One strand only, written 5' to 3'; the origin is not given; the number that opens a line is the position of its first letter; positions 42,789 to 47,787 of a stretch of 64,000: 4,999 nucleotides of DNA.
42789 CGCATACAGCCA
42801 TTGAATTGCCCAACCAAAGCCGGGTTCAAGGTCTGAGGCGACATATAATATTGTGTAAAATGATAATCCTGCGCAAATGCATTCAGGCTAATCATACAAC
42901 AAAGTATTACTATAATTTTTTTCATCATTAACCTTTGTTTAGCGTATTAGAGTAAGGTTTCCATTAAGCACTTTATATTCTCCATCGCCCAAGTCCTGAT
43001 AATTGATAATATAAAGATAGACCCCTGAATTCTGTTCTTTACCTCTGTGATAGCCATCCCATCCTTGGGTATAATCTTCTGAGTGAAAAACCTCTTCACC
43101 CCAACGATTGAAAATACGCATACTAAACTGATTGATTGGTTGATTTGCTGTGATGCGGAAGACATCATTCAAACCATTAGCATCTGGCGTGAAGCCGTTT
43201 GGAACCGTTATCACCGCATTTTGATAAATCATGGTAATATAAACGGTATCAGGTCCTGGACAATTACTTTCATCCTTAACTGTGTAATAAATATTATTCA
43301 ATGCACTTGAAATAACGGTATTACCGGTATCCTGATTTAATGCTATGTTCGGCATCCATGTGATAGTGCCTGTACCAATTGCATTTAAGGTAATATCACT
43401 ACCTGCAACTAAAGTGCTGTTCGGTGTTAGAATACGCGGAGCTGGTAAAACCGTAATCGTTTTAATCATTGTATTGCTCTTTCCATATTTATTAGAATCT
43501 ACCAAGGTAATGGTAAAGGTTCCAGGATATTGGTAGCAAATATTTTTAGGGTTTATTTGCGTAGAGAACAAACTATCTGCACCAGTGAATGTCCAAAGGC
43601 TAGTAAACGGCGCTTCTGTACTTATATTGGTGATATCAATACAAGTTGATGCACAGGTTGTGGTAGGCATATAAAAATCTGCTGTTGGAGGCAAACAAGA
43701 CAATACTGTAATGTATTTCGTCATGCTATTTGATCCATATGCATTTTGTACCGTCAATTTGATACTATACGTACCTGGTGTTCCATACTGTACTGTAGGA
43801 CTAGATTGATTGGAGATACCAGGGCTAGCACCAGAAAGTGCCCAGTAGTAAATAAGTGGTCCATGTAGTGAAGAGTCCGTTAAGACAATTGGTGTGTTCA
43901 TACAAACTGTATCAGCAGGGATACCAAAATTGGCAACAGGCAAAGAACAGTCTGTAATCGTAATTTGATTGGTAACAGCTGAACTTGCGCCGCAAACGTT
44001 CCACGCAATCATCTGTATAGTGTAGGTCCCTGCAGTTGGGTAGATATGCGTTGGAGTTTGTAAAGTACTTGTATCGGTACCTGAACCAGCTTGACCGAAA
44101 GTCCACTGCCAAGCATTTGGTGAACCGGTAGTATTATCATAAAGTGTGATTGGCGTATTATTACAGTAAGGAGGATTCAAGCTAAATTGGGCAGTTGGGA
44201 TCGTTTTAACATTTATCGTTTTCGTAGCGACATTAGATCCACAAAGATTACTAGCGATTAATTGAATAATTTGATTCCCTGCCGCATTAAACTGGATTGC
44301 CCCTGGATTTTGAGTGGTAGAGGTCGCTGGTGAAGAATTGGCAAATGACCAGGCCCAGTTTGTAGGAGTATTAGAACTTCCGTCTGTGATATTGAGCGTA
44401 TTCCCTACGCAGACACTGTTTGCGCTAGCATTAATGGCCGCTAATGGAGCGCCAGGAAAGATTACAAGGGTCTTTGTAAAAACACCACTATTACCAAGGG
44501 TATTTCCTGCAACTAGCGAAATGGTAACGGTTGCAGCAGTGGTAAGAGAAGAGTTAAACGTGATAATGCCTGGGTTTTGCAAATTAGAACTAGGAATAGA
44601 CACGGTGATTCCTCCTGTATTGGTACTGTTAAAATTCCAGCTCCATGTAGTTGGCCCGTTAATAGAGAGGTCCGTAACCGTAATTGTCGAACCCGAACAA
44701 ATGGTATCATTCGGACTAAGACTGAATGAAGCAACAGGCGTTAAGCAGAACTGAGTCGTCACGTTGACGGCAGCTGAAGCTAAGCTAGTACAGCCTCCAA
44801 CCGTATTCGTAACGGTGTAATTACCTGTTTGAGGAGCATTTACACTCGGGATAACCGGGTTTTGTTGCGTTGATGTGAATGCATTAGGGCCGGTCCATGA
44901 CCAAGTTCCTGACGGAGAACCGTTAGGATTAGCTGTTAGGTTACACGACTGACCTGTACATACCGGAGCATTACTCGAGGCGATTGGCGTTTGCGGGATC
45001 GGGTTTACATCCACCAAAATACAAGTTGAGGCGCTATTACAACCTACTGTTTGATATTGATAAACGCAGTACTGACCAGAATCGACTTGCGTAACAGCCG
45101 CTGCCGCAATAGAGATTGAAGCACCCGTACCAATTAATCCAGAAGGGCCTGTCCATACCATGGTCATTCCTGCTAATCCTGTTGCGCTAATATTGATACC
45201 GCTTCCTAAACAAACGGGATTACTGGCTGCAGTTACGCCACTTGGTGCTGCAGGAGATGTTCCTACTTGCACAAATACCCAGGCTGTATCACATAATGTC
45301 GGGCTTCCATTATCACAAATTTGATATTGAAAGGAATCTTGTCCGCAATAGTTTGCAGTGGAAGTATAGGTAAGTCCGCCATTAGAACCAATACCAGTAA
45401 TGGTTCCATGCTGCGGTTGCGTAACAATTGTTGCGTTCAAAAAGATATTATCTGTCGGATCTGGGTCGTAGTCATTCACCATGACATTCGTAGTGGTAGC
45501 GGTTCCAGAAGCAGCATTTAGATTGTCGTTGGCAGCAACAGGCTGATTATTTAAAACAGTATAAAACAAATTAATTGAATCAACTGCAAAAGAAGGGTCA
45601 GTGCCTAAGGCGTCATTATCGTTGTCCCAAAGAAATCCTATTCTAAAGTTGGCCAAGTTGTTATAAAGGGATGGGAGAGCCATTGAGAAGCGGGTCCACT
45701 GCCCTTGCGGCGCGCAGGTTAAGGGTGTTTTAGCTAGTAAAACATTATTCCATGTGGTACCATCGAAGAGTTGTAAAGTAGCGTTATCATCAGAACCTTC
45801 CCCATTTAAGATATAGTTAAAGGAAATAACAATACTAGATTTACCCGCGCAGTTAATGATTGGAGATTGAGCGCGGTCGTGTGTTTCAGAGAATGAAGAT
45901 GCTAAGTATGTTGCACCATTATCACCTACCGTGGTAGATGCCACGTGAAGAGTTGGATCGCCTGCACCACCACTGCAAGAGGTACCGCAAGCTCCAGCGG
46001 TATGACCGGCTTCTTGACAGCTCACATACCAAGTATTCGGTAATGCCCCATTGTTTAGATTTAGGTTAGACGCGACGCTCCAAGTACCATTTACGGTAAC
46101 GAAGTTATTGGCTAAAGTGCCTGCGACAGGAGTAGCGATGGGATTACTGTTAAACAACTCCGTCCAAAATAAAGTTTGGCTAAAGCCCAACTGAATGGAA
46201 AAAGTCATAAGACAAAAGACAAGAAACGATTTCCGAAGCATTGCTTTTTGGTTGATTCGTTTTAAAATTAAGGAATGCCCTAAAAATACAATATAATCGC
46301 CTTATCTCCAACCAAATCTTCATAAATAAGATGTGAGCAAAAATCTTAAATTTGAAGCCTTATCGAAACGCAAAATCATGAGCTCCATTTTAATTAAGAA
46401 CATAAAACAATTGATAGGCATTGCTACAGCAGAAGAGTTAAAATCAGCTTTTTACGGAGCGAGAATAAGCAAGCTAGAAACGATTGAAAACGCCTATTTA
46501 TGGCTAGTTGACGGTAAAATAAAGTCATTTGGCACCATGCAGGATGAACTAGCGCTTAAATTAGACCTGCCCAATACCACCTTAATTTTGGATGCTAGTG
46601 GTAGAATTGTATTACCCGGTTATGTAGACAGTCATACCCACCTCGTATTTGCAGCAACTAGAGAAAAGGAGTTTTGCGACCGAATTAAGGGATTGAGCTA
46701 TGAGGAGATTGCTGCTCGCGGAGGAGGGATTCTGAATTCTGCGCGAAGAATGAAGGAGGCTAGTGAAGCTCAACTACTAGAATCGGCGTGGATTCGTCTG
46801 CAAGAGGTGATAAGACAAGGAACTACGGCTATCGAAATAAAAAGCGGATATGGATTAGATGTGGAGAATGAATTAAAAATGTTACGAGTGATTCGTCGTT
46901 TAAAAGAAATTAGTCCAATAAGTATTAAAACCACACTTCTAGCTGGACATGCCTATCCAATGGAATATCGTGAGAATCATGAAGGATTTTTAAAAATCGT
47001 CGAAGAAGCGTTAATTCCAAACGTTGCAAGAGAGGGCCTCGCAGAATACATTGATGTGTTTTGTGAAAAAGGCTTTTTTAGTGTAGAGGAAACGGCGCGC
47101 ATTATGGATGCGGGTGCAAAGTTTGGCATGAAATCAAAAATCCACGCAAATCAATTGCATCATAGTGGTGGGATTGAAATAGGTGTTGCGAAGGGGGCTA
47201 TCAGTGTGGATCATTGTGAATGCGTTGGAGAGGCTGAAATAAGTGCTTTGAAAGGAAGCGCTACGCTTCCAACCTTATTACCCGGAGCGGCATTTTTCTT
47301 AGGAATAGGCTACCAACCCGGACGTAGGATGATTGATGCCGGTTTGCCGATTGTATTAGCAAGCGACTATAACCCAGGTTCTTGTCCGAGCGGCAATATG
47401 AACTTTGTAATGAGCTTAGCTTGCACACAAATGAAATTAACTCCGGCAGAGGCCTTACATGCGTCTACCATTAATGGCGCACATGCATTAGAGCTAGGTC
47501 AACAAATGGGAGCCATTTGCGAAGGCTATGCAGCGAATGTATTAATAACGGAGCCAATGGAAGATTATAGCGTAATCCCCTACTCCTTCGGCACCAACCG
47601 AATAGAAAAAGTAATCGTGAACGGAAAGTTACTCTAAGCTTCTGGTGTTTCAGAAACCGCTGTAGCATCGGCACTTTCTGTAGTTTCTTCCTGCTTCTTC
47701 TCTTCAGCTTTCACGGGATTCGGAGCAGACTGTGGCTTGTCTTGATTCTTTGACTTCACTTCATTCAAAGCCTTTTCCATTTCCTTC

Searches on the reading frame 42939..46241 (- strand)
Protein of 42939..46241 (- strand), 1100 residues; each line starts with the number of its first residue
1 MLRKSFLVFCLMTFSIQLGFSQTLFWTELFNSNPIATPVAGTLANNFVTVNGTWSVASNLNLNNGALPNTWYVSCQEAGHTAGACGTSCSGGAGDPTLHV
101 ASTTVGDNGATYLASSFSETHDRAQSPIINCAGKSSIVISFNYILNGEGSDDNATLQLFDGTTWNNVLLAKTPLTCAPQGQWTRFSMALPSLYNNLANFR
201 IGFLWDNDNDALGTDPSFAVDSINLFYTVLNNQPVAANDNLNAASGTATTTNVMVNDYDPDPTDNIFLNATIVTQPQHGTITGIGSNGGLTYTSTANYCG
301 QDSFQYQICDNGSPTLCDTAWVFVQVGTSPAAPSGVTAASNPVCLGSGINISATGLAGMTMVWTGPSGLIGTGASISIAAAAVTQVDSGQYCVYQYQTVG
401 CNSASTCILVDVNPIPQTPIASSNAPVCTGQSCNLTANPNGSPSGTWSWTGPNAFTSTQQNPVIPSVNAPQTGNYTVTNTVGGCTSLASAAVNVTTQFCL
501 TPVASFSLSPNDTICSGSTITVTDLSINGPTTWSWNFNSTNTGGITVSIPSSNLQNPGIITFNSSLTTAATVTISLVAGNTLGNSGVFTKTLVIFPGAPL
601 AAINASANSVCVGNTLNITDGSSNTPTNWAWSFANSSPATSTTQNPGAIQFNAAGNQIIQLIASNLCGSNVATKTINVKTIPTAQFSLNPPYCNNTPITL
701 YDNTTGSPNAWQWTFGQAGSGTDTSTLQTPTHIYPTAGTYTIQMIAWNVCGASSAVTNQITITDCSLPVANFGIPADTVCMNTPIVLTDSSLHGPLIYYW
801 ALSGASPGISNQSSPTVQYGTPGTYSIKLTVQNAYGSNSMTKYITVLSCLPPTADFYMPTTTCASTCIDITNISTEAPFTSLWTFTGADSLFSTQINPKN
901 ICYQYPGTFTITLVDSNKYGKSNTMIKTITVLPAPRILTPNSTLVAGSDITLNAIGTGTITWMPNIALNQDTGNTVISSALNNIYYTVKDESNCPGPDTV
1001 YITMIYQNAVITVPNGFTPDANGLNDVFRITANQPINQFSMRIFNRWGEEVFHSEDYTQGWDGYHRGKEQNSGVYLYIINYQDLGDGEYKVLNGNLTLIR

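Call 5: search_protein_families(library=pfam, proteins=[window:42939-46241:-], max_evalue=0.01)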
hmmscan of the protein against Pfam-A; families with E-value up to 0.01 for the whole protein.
window:42939-46241:- (1100 aa): 6 families
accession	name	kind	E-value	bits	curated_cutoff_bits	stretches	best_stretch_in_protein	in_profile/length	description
PF18911.6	PKD_4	-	9.2e-26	90.2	27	3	701-762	27-83/85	PKD domain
PF00801.26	PKD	-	2.3e-22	79.2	23.5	2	694-759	13-78/80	PKD domain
PF13585.12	CHU_C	-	4.6e-20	72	27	1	1011-1083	1-74/86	CHU_C Type IX secretion signal domain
PF17963.7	Big_9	-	1.4e-13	52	23.6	1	231-313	1-79/89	Bacterial Ig domain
PF17803.7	Cadherin_4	-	4.5e-08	33.9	25.1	1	228-292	8-71/71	Bacterial cadherin-like domain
PF17892.7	Cadherin_5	-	8.9e-08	32.3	26.5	1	231-313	2-86/98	Cadherin-like domain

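Call 13: search_protein_families(library=ncbifam, proteins=[window:42939-46241:-], max_evalue=0.01)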
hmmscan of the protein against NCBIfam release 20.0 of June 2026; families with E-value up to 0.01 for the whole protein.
window:42939-46241:- (1100 aa): 2 families
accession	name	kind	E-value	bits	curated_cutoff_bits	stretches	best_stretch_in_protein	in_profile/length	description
TIGR04131.1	Bac_Flav_CTERM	domain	1.2e-13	51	35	1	1012-1100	2-85/85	T9SS type B sorting domain-containing protein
NF012211.1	tand_rpt_95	domain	4.4e-10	39.4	90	1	247-329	9-87/98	tandem-95 repeat protein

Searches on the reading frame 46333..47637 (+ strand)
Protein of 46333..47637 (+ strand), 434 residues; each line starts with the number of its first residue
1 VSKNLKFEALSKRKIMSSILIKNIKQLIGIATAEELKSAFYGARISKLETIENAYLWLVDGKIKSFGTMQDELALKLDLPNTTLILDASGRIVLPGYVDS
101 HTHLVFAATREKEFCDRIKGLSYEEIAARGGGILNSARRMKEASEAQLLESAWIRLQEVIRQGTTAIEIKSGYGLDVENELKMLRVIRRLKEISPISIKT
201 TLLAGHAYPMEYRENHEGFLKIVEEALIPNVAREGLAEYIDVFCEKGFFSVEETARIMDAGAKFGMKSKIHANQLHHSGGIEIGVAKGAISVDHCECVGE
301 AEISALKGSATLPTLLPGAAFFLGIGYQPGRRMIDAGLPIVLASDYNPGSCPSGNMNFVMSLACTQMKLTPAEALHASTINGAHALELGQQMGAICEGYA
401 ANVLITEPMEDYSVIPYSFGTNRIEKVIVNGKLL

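Call 20: search_protein_families(library=pfam, proteins=[window:46333-47637:+], max_evalue=0.0001)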
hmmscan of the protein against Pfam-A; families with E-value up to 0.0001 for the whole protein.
window:46333-47637:+ (434 aa): 2 families
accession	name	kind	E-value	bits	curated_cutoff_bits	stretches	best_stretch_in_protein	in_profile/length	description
PF01979.26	Amidohydro_1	-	1.3e-19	71.1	25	1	92-433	1-344/345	Amidohydrolase family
PF07969.17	Amidohydro_3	-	3.2e-14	53.7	29.7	1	285-433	304-470/472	Amidohydrolase family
